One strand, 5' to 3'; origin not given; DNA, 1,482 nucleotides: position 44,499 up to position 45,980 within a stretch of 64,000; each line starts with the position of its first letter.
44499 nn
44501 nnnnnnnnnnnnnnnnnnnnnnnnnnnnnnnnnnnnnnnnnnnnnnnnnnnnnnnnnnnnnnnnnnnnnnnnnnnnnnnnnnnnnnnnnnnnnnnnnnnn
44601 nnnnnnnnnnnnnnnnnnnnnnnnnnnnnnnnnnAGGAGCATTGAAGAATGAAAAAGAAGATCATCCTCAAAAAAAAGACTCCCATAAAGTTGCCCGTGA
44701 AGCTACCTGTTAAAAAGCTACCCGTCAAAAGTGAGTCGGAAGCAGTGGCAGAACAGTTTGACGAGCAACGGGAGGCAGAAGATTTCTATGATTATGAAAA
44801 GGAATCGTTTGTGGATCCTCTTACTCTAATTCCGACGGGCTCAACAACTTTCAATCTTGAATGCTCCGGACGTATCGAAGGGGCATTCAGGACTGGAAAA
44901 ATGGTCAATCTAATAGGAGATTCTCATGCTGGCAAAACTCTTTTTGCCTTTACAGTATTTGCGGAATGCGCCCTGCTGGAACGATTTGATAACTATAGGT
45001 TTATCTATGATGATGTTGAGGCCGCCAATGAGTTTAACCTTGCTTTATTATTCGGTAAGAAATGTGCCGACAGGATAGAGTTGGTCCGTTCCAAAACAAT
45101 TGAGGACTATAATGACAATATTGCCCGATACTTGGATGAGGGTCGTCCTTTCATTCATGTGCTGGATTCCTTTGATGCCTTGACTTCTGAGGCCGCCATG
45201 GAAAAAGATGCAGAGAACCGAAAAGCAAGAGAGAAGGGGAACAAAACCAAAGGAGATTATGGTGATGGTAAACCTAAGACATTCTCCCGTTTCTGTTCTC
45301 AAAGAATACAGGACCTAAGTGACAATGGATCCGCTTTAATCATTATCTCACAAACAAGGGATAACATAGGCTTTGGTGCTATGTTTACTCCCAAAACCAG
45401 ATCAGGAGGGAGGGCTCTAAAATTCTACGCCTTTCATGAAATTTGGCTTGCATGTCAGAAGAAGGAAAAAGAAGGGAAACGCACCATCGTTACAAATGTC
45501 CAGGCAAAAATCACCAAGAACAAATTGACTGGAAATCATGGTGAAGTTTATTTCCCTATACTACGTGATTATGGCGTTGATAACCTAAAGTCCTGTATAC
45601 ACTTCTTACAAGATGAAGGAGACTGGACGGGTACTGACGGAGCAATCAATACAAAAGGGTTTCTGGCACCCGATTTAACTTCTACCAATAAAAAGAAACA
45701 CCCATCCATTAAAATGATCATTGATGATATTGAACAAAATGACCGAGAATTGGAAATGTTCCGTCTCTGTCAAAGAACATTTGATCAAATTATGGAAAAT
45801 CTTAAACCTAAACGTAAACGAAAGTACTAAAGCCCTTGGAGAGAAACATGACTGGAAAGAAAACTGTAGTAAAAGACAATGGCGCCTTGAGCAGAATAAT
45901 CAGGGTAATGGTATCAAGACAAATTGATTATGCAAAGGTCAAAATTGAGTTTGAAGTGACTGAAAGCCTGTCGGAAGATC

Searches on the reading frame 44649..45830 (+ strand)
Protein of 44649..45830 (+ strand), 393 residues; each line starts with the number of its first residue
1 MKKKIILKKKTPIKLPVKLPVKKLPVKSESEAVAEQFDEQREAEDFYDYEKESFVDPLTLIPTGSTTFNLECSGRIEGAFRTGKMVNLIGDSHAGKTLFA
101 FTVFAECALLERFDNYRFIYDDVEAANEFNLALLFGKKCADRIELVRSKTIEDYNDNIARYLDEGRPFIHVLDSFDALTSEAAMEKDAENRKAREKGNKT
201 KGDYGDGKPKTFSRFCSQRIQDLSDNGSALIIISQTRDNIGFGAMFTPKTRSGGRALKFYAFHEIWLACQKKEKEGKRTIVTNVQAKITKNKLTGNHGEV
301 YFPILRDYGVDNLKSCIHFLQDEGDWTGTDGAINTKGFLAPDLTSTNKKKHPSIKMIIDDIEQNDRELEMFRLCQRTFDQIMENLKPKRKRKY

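Call 80: search_protein_families(library=phrogs, proteins=[window:44649-45830:+], max_evalue=0.001)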
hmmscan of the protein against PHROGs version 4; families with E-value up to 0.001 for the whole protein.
window:44649-45830:+ (393 aa): 3 families
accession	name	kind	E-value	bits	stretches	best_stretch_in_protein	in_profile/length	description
phrog_97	-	other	7e-36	125.5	2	50-261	39-245/506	UvsX-like recombinase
phrog_8337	-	DNA, RNA and nucleotide metabolism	2.2e-14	54.5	1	46-294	35-268/273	DNA repair protein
phrog_9666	-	unknown function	1.9e-10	40.6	1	164-325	562-724/779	-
